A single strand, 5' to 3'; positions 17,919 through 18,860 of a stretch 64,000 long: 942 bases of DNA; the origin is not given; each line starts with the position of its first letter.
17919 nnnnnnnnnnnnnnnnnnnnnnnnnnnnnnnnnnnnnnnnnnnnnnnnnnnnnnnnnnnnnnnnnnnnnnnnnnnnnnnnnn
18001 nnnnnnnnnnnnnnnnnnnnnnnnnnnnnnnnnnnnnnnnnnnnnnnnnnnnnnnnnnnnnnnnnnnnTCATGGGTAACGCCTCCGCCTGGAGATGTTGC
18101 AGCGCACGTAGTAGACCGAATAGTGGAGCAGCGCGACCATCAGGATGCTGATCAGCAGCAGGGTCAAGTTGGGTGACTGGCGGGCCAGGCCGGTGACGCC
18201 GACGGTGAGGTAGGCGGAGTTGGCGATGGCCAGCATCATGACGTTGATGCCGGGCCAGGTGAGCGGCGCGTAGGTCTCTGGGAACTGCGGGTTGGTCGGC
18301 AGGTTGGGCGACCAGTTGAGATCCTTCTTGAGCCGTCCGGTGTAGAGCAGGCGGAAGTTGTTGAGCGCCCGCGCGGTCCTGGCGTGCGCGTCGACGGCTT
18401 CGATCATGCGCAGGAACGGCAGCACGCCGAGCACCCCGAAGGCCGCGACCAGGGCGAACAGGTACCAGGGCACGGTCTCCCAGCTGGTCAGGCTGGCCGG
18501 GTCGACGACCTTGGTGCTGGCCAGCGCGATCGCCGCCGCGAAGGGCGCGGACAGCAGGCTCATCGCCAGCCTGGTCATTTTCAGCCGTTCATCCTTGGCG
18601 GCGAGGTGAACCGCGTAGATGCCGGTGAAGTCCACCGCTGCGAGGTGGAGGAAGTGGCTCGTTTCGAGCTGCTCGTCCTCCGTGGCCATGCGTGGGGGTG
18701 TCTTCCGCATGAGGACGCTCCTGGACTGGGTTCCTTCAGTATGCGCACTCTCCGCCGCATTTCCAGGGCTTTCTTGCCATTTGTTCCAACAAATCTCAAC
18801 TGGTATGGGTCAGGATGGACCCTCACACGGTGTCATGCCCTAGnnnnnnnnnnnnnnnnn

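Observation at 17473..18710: Truncated thymidylate-synthase-fold protein translationally coupled to a 4-TM membrane protein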

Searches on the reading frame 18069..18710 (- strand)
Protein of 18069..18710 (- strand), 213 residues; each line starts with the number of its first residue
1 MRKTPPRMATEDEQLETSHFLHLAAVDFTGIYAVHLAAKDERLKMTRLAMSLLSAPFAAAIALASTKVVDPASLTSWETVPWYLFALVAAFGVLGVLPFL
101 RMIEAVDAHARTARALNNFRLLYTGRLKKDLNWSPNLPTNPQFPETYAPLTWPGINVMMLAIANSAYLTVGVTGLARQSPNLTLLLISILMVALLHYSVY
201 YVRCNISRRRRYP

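Call 3: search_protein_families(library=pfam, proteins=[window:18069-18710:-], max_evalue=10)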
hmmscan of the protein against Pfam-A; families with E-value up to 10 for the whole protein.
window:18069-18710:- (213 aa): 6 families
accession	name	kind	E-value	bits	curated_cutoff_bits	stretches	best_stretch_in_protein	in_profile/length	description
PF17336.7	DUF5368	-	0.0058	17.3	25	1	24-96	28-100/112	Family of unknown function (DUF5368)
PF13965.12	SID-1_RNA_chan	-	0.028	13.4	28.7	1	155-206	449-500/594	dsRNA-gated channel SID-1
PF20394.4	DUF6688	-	0.078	13.1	26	1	132-203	65-134/248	DUF6688 N-terminal domain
PF06703.16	SPC25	-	0.39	10.9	24.3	1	40-97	22-72/159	Microsomal signal peptidase 25 kDa subunit (SPC25)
PF13664.11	DUF4149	-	0.4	11.4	24.6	1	59-108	48-98/102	Domain of unknown function (DUF4149)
PF13160.11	DUF3995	-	0.66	10.9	34.3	1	48-112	41-105/124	Protein of unknown function (DUF3995)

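Call 4: search_protein_families(library=ncbifam, proteins=[window:18069-18710:-], max_evalue=10)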
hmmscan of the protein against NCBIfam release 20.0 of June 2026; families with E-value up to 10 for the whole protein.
window:18069-18710:- (213 aa): 1 family
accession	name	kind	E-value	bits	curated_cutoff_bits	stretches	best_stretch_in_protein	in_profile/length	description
NF033634.1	SLATT_1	domain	5.3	7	41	1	40-124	19-99/132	SLATT domain-containing protein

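Call 5: search_protein_families(library=padloc, proteins=[window:18069-18710:-], max_evalue=10)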
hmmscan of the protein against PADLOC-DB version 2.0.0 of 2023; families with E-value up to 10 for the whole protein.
window:18069-18710:- (213 aa): 0 families

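Call 8: find_homologous_proteins(query=window:18069-18710:-, max_evalue=0.001)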
Query window:18069-18710:- (213 aa): 119 proteins with E <= 0.001 among 1806 candidates.
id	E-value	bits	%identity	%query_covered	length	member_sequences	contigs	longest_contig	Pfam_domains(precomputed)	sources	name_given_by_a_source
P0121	1.8e-132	458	98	100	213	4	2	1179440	-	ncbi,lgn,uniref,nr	ncbi:hypothetical protein [Nonomuraea soli]|uniref:Uncharacterized protein n=1 Tax=Nonomuraea soli T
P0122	1.8e-121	422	90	100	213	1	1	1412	-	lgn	-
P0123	5.8e-106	371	78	100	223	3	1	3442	-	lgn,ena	-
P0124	1.3e-105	370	80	100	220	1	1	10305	-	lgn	-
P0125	4.7e-105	368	80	100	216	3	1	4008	-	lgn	-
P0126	9.2e-105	367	82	96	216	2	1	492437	-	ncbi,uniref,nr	ncbi:hypothetical protein [Thermoactinospora rubra]|uniref:hypothetical protein n=1 Tax=Thermoactino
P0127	3.5e-104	365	77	100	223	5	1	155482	-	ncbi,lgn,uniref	ncbi:hypothetical protein AB0F17_46820 [Nonomuraea sp. NPDC026600]|uniref:hypothetical protein n=1 T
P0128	1.6e-103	363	78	100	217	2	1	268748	-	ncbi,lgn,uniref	ncbi:hypothetical protein AB0B45_21885 [Nonomuraea sp. NPDC049152]|uniref:hypothetical protein n=1 T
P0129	3.0e-103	362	81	97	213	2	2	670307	-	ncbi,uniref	ncbi:hypothetical protein [Nonomuraea sp. NPDC050310]|uniref:hypothetical protein n=1 Tax=unclassifi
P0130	7.7e-103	361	77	100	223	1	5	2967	-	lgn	-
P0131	1.7e-102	360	77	100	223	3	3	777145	-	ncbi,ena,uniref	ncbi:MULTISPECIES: hypothetical protein [unclassified Nonomuraea]|uniref:hypothetical protein n=1 Ta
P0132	3.4e-102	359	77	100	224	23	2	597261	-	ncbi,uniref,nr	ncbi:hypothetical protein ACFFV7_11420 [Nonomuraea spiralis]|uniref:Uncharacterized protein n=1 Tax=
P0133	1.3e-101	357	75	97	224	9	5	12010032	-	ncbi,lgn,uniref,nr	ncbi:hypothetical protein [Nonomuraea gerenzanensis]|uniref:Uncharacterized protein n=1 Tax=Nonomura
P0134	1.5e-101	357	74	100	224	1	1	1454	-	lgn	-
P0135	2.6e-101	356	76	100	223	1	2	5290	-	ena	-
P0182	4.3e-87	309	65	100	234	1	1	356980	-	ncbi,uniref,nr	ncbi:hypothetical protein Misp01_41580 [Microtetraspora sp. NBRC 13810]|uniref:hypothetical protein 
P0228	2.7e-61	225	53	94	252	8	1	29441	-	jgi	jgi:hypothetical protein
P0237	7.5e-50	188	48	92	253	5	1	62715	-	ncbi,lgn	ncbi:MAG TPA: hypothetical protein VGG16_09150 [Streptosporangiaceae bacterium]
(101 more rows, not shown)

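Call 18: search_protein_families(library=ncbifam, alignment_id=A2, max_evalue=10)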
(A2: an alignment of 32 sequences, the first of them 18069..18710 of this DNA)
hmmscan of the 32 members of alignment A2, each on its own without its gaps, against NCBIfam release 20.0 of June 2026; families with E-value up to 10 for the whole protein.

A. member 1, window:18069-18710:- (213 aa): 1 family
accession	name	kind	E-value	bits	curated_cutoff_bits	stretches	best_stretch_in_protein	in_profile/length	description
NF033634.1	SLATT_1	domain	5.3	7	41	1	40-124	19-99/132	SLATT domain-containing protein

B. families by the number of members that match (of 32 scanned): 15 families
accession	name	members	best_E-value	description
NF033634.1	SLATT_1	9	0.21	SLATT domain-containing protein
NF033632.1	SLATT_4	5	0.08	SLATT domain-containing protein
NF003682.0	PRK05305.2-2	2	0.066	phosphatidylserine decarboxylase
TIGR02741.1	TraQ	2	0.16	type-F conjugative transfer system pilin chaperone TraQ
NF010228.0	PRK13682.1-3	1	0.0021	hypothetical protein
NF009524.0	PRK12886.1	1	0.016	prenyltransferase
NF008861.0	PRK11893.2-3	1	0.14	methionine--tRNA ligase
TIGR00916.1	2A0604s01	1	0.33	SecD/SecF family protein translocase subunit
NF047670.1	LIC10816_fam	1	0.38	LIC10816 family protein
NF004323.0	PRK05715.1-5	1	0.48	NADH-quinone oxidoreductase subunit NuoK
NF041865.1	EpsU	1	3.7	exopolysaccharide biosynthesis GT2 family glycosyltransferase EpsU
TIGR02302.1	aProt_lowcomp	1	6.8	TIGR02302 family protein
NF010287.0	PRK13727.1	1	7.2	type-F conjugative transfer system pilin chaperone TraQ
NF010230.0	PRK13682.1-5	1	8.6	hypothetical protein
NF002743.0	PRK02733.1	1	8.9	photosystem I reaction center subunit IX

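Call 30: predict_structure(alignment_id=A2)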
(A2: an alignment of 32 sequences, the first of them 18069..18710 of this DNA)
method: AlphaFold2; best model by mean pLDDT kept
length: 213 residues; sequences in the alignment: 32
mean_pLDDT: 81.1   pTM: 0.68
mean pLDDT of the five models: 81.1, 81.0, 80.5, 78.9, 77.0
residues with pLDDT >= 90: 93; 70-90: 75; 50-70: 29; < 50: 16
segments of 3 or more residues with pLDDT < 50: 1-14
pLDDT, mean of each block of 10 residues (from residue 1): 40 58 73 80 90 95 96 93 96 93 85 79 74 68 63 84 95 92 95 93 71 48
secondary structure, 60 per line:
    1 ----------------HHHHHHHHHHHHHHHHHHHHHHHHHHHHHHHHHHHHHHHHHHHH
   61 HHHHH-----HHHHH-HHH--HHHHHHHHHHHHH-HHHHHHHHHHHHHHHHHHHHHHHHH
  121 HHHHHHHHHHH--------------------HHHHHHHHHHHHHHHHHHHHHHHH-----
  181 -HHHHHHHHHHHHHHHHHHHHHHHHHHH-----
elements in order: H17-65 H71-75 H82-94 H96-131 H152-175 H182-208

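Call 63: search_protein_families(library=pfam, alignment_id=A5, max_evalue=10)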
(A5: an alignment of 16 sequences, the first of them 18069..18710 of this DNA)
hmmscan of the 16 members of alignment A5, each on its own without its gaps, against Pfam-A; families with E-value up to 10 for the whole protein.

A. member 1, window:18069-18710:- (213 aa): 6 families
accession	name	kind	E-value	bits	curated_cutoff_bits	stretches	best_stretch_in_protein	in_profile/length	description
PF17336.7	DUF5368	-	0.0058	17.3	25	1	24-96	28-100/112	Family of unknown function (DUF5368)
PF13965.12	SID-1_RNA_chan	-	0.028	13.4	28.7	1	155-206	449-500/594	dsRNA-gated channel SID-1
PF20394.4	DUF6688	-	0.078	13.1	26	1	132-203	65-134/248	DUF6688 N-terminal domain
PF06703.16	SPC25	-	0.39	10.9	24.3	1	40-97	22-72/159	Microsomal signal peptidase 25 kDa subunit (SPC25)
PF13664.11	DUF4149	-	0.4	11.4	24.6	1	59-108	48-98/102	Domain of unknown function (DUF4149)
PF13160.11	DUF3995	-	0.66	10.9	34.3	1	48-112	41-105/124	Protein of unknown function (DUF3995)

B. families by the number of members that match (of 16 scanned): 17 families
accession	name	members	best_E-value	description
PF17336.7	DUF5368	5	1.1e-05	Family of unknown function (DUF5368)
PF13664.11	DUF4149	4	0.4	Domain of unknown function (DUF4149)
PF20990.2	DUF2207_C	3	0.0028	Predicted membrane protein (DUF2207) C-terminal domain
PF05425.18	CopD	1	0.013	Copper resistance protein D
PF13965.12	SID-1_RNA_chan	1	0.028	dsRNA-gated channel SID-1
PF11026.13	DUF2721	1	0.028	Protein of unknown function (DUF2721)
PF20394.4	DUF6688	1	0.078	DUF6688 N-terminal domain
PF18981.6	InlK_D3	1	0.17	Internalin K domain (D3/D4)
PF02157.21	Man-6-P_recep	1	0.17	Mannose-6-phosphate receptor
PF23933.1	DUF7269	1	0.18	Family of unknown function (DUF7269)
PF18417.6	LodA_C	1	0.26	L-lysine epsilon oxidase C-terminal domain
PF06703.16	SPC25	1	0.39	Microsomal signal peptidase 25 kDa subunit (SPC25)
PF24709.1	DUF7670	1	0.54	Domain of unknown function (DUF7670)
PF13160.11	DUF3995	1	0.66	Protein of unknown function (DUF3995)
PF18169.6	SLATT_6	1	0.73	SMODS and SLOG-associating 2TM effector domain 6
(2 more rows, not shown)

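Call 93: find_encoding_contigs(protein=P0237, flank=4000, max_places=1)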
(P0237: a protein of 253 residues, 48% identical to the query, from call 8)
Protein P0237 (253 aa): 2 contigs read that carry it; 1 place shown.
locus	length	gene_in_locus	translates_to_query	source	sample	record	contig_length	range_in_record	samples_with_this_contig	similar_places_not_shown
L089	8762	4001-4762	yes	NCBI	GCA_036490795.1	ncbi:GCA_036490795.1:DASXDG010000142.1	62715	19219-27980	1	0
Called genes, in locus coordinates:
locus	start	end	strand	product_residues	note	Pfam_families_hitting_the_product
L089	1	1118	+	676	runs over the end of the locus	PF13191:AAA_16 (weak), PF13374:TPR_10 (faint), PF00515:TPR_1 (faint), PF07719:TPR_2 (faint), PF13424:TPR_12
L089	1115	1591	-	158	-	-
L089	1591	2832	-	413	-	-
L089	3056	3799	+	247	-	PF02353:CMAS, PF13847:Methyltransf_31, PF08241:Methyltransf_11 (weak), PF08242:Methyltransf_12, PF13649:Methyltransf_25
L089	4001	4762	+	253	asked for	-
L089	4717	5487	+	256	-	PF00303:Thymidylat_synt (weak)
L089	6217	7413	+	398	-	PF03448:MgtE_N, PF00571:CBS (weak)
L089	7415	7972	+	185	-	PF06210:DUF1003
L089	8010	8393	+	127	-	PF12680:SnoaL_2, PF14534:DUF4440 (weak)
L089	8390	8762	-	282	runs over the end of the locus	PF13302:Acetyltransf_3 (faint), PF00583:Acetyltransf_1, PF13673:Acetyltransf_10 (weak), PF13508:Acetyltransf_7 (weak)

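Call 94: find_encoding_contigs(protein=P0228, flank=4000, max_places=1)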
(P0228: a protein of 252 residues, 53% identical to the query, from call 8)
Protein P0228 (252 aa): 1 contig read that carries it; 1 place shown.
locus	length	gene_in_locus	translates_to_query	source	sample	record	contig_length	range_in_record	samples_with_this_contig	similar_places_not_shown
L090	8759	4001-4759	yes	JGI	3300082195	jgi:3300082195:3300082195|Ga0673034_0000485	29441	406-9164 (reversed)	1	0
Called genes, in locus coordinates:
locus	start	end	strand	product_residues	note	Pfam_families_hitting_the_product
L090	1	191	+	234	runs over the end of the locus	PF00072:Response_reg, PF00486:Trans_reg_C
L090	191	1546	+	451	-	PF00672:HAMP, PF00512:HisKA, PF02518:HATPase_c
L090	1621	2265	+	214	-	-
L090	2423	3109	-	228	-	PF12840:HTH_20 (weak)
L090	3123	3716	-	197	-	PF01227:GTP_cyclohydroI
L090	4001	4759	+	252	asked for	-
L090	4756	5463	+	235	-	-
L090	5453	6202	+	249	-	PF00702:Hydrolase, PF13419:HAD_2, PF13242:Hydrolase_like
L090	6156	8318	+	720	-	-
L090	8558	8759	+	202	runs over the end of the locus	?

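Call 95: find_encoding_contigs(protein=P0182, flank=4000, max_places=1)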
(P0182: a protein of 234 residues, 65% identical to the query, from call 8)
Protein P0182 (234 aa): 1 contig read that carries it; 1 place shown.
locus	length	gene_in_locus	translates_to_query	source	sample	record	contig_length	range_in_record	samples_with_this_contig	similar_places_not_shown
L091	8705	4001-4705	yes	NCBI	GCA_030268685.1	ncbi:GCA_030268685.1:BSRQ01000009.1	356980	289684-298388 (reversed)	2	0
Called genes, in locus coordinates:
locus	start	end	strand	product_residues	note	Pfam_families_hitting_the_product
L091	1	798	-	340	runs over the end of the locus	PF08240:ADH_N, PF00107:ADH_zinc_N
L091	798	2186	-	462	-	PF22039:HUTI_composite_bact (weak), PF01979:Amidohydro_1, PF07969:Amidohydro_3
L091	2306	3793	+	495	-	PF00171:Aldedh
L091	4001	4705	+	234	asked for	-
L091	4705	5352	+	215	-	-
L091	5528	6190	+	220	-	PF00561:Abhydrolase_1 (faint), PF12146:Hydrolase_4 (faint)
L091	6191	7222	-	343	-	PF08240:ADH_N, PF00107:ADH_zinc_N, PF13602:ADH_zinc_N_2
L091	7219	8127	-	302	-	PF02653:BPD_transp_2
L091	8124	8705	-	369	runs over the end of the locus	PF02653:BPD_transp_2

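Call 97: search_protein_families(library=ncbifam, proteins=[L090:5453-6202:+], max_evalue=0.001)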
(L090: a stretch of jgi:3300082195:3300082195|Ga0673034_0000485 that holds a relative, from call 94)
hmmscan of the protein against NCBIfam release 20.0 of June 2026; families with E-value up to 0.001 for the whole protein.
L090:5453-6202:+ (249 aa): 23 families
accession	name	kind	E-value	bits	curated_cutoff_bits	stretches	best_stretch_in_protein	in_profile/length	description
TIGR02254.1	YjjG_YfnB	equivalog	1.5e-39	135.8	159.9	1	1-204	4-202/223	YjjG family noncanonical pyrimidine nucleotidase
NF006976.0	PRK09449.1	equivalog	1.3e-29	103.4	183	1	2-204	7-201/225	pyrimidine 5'-nucleotidase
TIGR02253.1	CTE7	subfamily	4e-24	85.6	169.75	1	2-205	6-201/221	TIGR02253 family HAD-type hydrolase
NF052576.1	PymNtasePynAStpc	equivalog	2.1e-21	76.6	350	1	1-199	6-201/229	pyrimidine 5'-nucleotidase PynA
TIGR01428.1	HAD_type_II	equivalog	5.8e-12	46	125.4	1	4-202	7-194/197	haloacid dehalogenase type II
TIGR01449.2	PGP_bact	equivalog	1.5e-11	44.3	180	1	2-199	2-185/213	phosphoglycolate phosphatase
TIGR01454.1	AHBA_synth_RP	hypoth_equivalog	1e-10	41.6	246.65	1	93-194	69-170/205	AHBA synthesis associated protein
TIGR01549.1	HAD-SF-IA-v1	subfamily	1.2e-10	42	23.3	1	116-192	78-149/149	HAD-IA family hydrolase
TIGR02252.1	DREG-2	subfamily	2.7e-10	40.4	155.2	1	130-194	136-200/203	HAD hydrolase, REG-2-like, family IA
NF053830.1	RUBPPhHalo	equivalog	7.2e-10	38.9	330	1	97-200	101-205/234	ribulose-1,5-bisphosphate 5-phosphatase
NF009695.0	PRK13222.1-2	equivalog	2.8e-09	36.8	225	1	96-194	91-189/226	phosphoglycolate phosphatase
NF009804.0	PRK13288.1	equivalog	4e-09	36.2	218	1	99-187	82-171/215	pyrophosphatase PpaX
TIGR01509.1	HAD-SF-IA-v3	subfamily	1.1e-06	28.9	29.4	1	130-198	89-154/154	HAD-IA family hydrolase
NF007854.0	PRK10563.1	equivalog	2.3e-06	27.5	211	1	115-218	102-203/221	6-phosphogluconate phosphatase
NF009698.0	PRK13223.1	equivalog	8.6e-06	25.1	466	1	117-194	120-196/272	phosphoglycolate phosphatase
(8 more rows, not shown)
